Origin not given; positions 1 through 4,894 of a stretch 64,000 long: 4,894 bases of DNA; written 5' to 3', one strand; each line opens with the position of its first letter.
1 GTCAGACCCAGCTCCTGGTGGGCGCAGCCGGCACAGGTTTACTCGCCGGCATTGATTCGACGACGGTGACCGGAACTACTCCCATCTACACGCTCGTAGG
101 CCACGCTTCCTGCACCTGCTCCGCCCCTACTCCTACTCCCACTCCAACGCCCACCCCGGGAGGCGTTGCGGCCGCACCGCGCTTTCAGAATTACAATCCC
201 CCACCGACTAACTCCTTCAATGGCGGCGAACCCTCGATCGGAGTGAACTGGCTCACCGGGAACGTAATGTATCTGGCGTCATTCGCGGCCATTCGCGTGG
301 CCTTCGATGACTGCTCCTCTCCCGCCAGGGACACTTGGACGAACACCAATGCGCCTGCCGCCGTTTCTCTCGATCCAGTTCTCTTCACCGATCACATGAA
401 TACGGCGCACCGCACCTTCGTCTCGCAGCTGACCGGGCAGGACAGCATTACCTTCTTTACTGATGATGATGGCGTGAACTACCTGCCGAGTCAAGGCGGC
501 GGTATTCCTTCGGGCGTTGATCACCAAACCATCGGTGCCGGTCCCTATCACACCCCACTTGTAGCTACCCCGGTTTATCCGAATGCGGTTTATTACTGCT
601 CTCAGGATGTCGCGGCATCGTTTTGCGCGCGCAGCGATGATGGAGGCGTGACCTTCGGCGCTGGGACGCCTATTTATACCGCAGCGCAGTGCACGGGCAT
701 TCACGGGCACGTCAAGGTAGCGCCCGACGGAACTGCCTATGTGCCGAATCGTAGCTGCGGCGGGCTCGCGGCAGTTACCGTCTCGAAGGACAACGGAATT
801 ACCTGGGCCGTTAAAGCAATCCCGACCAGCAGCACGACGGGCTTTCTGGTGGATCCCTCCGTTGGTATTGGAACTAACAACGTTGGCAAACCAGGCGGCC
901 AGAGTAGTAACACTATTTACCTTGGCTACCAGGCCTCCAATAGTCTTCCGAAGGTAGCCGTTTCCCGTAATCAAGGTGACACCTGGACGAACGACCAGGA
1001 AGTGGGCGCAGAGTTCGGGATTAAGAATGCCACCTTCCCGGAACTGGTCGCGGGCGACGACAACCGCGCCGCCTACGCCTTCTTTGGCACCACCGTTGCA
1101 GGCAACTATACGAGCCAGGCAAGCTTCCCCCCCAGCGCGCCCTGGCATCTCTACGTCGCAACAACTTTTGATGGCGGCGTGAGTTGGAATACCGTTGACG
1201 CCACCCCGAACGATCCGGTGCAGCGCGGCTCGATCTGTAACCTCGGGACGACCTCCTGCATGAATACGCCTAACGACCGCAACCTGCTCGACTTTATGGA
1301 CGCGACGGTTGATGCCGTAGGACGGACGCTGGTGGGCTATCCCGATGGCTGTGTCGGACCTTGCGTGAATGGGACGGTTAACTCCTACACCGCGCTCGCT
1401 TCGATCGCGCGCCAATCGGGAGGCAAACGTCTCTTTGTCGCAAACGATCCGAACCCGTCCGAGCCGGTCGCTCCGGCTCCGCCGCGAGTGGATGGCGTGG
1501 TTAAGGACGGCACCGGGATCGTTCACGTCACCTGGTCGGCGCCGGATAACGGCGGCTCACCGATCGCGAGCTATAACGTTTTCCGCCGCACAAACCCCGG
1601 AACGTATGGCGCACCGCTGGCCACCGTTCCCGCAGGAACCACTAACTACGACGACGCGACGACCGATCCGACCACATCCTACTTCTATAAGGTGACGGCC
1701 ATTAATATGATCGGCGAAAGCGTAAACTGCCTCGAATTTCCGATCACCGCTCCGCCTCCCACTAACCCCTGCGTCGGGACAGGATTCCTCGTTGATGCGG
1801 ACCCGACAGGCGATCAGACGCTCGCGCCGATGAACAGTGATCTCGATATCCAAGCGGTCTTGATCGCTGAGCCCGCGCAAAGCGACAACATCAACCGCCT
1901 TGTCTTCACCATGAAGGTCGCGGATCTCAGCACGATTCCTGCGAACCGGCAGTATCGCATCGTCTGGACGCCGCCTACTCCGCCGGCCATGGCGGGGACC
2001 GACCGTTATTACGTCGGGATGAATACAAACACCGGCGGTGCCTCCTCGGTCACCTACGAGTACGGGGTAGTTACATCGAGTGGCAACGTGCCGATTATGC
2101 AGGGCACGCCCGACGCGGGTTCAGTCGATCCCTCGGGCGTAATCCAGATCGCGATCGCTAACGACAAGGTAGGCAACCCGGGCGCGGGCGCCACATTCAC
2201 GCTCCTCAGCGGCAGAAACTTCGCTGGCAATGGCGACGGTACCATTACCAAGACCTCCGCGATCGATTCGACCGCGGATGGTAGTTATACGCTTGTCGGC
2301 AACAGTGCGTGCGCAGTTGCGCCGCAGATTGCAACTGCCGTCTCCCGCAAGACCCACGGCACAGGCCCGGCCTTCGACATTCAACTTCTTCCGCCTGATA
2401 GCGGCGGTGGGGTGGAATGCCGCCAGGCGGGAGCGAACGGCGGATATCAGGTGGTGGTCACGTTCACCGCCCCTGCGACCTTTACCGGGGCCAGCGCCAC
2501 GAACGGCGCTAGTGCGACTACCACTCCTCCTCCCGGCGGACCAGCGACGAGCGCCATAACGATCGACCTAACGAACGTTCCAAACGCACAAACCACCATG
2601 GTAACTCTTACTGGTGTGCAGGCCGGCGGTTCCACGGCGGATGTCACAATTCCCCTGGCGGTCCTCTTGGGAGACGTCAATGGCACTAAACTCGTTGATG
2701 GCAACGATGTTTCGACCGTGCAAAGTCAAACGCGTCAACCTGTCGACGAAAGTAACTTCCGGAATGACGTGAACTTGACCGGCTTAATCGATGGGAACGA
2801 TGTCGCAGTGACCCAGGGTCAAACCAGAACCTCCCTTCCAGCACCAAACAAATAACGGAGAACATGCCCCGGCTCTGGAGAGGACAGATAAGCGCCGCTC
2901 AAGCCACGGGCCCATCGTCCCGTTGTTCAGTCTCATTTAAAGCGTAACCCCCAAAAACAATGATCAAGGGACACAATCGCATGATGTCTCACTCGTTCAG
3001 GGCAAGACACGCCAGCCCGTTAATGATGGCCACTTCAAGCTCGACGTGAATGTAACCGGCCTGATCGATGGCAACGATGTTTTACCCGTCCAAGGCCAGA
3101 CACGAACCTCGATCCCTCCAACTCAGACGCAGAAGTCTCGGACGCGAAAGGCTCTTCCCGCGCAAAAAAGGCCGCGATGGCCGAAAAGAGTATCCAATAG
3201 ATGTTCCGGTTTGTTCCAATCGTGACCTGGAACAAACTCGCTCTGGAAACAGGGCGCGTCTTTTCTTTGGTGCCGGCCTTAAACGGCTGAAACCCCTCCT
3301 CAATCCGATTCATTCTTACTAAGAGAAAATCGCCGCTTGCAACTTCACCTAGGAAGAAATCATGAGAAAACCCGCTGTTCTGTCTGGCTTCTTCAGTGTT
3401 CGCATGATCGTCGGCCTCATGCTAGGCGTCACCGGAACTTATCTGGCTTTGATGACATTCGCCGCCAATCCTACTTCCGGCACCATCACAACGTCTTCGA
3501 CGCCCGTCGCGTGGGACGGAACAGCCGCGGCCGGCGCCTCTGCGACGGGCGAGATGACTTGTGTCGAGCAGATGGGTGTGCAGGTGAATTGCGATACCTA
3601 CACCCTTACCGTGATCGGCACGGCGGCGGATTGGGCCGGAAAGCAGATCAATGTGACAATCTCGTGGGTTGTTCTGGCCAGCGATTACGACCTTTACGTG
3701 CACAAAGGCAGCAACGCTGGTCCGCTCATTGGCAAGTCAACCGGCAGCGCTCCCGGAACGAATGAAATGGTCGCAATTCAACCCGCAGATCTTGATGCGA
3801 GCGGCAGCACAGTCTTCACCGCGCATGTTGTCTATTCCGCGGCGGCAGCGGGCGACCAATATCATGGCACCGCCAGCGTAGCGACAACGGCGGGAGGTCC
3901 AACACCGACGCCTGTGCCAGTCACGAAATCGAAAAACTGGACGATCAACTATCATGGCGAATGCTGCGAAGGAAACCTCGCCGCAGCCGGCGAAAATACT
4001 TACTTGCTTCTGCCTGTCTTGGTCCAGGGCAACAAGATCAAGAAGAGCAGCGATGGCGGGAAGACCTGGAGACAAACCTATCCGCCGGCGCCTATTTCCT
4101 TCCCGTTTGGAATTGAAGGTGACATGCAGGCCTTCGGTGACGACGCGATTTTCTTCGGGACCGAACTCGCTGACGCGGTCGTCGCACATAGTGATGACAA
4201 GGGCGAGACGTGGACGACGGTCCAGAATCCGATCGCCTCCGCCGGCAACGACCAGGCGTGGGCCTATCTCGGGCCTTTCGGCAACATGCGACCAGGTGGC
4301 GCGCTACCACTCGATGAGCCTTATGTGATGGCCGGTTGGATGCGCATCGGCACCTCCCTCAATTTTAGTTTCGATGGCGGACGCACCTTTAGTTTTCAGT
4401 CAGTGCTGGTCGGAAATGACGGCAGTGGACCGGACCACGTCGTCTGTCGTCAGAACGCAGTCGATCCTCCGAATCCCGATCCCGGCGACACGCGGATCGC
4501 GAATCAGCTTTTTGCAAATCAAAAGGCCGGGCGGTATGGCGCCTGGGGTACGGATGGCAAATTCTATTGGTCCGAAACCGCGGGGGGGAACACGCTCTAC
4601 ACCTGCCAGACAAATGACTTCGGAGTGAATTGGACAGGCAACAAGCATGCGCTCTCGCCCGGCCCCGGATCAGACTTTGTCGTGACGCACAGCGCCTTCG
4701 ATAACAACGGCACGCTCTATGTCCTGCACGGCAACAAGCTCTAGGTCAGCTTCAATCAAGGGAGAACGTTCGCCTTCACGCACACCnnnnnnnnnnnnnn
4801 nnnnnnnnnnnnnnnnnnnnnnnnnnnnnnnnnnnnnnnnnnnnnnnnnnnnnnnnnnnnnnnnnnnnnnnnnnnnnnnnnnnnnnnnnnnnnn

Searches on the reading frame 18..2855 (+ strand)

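Call 28: search_protein_families(library=pfam, proteins=[window:18-2855:+], max_evalue=0.001)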
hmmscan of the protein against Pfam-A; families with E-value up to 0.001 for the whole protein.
window:18-2855:+ (945 aa): 1 family
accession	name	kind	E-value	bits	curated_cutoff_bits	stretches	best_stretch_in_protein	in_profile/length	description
PF00041.27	fn3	-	3.9e-05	24.2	25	1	494-568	9-75/84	Fibronectin type III domain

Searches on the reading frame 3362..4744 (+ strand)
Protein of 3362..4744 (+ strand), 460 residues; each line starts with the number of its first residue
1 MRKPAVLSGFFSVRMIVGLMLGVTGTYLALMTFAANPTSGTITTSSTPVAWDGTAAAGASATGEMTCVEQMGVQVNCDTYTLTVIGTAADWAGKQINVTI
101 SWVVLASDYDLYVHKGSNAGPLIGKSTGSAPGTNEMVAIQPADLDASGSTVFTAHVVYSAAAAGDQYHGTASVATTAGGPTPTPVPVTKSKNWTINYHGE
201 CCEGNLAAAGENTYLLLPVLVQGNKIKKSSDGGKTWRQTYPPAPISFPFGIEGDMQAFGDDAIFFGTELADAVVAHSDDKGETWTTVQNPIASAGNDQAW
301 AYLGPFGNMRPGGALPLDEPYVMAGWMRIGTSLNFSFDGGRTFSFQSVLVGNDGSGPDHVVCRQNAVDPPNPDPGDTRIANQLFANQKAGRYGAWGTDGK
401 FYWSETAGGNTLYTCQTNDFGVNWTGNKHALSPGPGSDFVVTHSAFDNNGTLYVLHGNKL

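Call 27: search_protein_families(library=pfam, proteins=[window:3362-4744:+], max_evalue=0.001)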
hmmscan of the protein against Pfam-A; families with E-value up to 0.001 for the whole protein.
window:3362-4744:+ (460 aa): 1 family
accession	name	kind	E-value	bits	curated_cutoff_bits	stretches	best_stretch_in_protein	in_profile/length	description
PF02012.26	BNR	-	0.00035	20.5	27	0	229-237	3-11/12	BNR/Asp-box repeat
